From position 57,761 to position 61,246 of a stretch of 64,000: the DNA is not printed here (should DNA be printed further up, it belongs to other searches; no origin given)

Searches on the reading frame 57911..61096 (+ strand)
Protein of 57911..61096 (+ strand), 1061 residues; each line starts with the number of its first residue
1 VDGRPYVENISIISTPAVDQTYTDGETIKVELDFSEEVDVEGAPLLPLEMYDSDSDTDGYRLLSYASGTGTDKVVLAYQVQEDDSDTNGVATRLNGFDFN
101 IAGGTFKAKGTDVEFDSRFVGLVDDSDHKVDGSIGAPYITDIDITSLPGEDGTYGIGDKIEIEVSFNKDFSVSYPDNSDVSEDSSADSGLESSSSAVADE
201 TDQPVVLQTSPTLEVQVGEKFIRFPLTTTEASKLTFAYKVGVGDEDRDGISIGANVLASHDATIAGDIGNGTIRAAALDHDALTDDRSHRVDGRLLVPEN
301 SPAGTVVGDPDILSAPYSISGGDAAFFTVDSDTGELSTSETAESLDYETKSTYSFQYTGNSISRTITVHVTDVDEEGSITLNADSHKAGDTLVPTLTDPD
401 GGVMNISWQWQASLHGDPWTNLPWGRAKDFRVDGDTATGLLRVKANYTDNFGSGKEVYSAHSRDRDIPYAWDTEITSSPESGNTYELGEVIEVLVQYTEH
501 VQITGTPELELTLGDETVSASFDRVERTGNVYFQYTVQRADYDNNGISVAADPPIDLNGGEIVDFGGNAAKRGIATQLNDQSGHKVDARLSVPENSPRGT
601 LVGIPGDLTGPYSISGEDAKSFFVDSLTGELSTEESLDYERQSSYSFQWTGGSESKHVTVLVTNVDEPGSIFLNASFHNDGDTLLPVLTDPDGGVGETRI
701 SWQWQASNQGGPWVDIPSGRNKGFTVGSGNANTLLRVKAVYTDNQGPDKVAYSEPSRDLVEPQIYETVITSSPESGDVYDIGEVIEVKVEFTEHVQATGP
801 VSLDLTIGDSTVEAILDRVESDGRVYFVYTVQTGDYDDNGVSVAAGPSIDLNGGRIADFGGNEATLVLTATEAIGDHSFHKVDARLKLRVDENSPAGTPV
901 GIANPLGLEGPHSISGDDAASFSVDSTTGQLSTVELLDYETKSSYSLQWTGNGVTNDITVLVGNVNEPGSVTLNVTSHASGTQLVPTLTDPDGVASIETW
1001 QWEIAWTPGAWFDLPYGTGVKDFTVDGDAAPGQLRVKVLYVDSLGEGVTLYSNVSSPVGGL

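Call 32: search_protein_families(library=pfam, proteins=[window:57911-61096:+])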
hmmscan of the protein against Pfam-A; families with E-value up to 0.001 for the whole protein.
window:57911-61096:+ (1061 aa): 2 families
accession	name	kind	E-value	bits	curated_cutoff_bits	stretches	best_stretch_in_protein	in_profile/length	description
PF00028.23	Cadherin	-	4e-20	72.5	28.8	3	612-648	33-70/93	Cadherin domain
PF25374.1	Cadherin_FAT4_N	-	1.2e-14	54.8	35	1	589-643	6-60/85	FAT4-like, N-terminal cadherin-like domain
